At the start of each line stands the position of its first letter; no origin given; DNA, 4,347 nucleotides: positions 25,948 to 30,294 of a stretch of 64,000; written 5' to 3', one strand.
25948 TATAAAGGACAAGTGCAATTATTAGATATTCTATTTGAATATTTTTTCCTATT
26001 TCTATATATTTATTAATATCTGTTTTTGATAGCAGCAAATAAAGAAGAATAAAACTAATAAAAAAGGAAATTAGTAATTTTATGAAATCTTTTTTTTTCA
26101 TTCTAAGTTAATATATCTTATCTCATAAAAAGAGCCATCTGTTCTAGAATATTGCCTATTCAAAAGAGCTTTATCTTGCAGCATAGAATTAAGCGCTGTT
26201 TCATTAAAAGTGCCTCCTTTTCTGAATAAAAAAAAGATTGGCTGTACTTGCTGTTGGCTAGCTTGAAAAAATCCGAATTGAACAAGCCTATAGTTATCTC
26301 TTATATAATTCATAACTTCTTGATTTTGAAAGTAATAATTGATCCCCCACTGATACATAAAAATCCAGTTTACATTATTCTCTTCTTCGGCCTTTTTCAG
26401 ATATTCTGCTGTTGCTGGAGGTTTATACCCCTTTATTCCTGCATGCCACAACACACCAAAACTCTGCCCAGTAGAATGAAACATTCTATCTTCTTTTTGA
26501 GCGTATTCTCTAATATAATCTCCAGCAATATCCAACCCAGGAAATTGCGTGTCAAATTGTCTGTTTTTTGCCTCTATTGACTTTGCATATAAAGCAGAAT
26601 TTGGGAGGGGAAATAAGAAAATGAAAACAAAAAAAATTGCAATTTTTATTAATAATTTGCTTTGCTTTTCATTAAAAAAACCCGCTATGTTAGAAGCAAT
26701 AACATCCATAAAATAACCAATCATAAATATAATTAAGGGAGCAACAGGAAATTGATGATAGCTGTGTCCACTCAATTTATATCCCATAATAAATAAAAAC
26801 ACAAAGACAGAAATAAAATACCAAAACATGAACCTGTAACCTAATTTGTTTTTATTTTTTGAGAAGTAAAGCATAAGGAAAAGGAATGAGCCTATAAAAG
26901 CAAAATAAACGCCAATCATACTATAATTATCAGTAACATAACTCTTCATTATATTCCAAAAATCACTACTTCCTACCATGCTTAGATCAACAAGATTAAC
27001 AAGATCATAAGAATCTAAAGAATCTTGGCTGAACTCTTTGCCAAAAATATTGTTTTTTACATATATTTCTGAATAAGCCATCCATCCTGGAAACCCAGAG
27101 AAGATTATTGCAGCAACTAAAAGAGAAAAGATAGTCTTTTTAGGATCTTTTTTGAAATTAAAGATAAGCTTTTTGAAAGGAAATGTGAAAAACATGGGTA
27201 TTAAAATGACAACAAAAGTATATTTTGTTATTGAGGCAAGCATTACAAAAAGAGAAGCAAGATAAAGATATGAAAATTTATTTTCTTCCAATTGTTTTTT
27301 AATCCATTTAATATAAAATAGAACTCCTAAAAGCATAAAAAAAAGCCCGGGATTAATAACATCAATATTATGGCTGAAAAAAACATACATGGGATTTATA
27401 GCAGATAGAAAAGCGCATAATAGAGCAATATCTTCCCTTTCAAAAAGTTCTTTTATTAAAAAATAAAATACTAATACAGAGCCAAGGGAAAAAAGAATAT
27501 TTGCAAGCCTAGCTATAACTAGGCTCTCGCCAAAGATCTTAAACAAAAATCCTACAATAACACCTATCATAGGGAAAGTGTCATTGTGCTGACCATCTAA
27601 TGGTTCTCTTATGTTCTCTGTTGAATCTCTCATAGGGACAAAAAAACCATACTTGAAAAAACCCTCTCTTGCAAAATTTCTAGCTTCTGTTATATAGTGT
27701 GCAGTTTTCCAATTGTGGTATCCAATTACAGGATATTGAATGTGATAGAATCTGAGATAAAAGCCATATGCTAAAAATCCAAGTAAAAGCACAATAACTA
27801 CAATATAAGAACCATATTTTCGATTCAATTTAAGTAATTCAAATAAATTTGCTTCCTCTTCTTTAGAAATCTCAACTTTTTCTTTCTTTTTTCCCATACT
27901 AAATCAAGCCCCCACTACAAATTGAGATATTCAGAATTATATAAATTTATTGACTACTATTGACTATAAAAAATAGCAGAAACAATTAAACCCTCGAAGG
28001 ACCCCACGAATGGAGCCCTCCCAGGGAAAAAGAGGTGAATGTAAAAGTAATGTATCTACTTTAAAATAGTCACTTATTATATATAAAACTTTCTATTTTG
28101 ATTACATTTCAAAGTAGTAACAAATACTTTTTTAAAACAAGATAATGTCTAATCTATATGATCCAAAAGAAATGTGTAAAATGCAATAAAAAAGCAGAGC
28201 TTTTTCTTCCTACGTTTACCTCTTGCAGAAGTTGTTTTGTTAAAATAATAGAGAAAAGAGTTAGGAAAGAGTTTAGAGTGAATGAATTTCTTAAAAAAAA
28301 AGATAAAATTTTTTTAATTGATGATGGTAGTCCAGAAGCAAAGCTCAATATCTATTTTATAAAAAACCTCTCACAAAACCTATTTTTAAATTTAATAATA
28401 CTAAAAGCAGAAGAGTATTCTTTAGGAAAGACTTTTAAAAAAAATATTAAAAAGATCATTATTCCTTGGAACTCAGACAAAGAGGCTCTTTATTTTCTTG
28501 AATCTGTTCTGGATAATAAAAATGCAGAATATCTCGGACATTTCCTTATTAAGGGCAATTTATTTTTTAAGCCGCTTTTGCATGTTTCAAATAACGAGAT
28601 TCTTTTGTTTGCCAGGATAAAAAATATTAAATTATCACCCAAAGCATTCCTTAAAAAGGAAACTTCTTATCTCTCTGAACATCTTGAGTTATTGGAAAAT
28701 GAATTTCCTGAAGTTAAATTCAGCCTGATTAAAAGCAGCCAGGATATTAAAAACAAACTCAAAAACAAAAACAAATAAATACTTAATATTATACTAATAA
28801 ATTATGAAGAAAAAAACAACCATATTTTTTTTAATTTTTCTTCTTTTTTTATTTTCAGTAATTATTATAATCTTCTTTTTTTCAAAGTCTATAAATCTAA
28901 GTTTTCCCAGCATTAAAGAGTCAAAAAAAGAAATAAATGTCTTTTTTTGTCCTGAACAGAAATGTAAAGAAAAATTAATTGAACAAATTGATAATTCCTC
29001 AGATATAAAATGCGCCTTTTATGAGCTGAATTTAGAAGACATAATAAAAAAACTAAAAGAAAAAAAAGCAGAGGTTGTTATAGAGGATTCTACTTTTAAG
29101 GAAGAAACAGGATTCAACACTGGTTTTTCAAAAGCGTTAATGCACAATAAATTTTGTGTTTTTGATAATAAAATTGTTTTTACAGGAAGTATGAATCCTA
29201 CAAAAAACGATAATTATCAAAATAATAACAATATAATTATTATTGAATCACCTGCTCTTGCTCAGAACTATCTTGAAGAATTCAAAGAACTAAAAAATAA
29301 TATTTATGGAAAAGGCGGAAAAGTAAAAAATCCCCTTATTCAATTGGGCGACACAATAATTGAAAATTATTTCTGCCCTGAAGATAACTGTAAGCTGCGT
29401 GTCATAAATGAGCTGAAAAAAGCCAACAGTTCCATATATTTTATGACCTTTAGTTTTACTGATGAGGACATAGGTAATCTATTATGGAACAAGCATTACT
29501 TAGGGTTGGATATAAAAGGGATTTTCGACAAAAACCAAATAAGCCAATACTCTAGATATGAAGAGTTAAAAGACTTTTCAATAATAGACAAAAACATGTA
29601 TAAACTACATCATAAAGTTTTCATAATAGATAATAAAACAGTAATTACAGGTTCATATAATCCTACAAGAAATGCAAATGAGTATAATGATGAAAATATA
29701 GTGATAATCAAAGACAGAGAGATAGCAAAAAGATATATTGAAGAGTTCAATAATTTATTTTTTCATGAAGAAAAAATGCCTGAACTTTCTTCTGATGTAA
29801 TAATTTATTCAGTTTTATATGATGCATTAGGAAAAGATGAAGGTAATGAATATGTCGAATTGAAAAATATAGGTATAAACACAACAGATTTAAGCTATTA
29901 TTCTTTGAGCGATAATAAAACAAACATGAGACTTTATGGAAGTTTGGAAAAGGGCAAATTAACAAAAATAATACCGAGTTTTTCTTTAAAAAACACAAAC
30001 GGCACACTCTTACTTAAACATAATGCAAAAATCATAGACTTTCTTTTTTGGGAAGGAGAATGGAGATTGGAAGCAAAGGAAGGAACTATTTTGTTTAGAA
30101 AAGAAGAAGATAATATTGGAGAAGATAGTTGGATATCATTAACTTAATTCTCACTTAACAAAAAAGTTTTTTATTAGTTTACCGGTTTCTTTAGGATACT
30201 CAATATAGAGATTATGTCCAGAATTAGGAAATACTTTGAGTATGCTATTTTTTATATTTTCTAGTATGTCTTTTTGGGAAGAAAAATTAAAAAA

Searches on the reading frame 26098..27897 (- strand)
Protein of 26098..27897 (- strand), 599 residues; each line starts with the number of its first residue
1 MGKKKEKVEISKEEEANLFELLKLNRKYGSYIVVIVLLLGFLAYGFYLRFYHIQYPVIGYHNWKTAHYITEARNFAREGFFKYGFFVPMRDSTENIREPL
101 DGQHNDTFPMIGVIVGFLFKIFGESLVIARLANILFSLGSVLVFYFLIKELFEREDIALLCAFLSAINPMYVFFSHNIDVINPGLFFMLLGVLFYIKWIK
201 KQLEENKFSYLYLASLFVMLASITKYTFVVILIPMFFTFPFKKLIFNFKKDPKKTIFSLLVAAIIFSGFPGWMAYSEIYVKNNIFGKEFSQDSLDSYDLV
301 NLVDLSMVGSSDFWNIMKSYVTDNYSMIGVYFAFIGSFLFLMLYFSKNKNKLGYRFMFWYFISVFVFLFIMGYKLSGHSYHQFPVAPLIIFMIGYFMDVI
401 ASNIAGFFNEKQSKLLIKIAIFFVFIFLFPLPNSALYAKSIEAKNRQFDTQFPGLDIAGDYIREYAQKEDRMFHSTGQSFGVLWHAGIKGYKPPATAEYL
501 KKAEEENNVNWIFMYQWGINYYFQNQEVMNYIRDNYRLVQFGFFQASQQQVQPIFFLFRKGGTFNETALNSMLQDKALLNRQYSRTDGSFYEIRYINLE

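Call 88: search_protein_families(library=pfam, proteins=[window:26098-27897:-], max_evalue=0.00001)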
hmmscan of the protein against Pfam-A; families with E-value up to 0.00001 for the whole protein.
window:26098-27897:- (599 aa): 2 families
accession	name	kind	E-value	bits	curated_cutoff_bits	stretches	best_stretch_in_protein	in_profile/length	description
PF13231.12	PMT_2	-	1.3e-13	51.9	26.1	1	109-269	4-157/160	Dolichyl-phosphate-mannose-protein mannosyltransferase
PF02366.24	PMT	-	8.9e-09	35.7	22.7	1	124-273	80-232/245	Dolichyl-phosphate-mannose-protein mannosyltransferase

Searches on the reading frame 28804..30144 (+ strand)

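Call 88: search_protein_families(library=pfam, proteins=[window:28804-30144:+], max_evalue=0.00001)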
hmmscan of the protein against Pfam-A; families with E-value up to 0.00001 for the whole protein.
window:28804-30144:+ (447 aa): 3 families
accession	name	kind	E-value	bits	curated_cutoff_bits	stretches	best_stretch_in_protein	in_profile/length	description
PF13091.12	PLDc_2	-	1.4e-38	132.2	27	2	200-318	1-131/132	PLD-like domain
PF00614.28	PLDc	-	1.3e-07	31.8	21.9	0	112-131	4-23/28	Phospholipase D Active site motif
PF00932.25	LTD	-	5.6e-07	30.3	34.3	1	329-399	5-89/109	Lamin Tail Domain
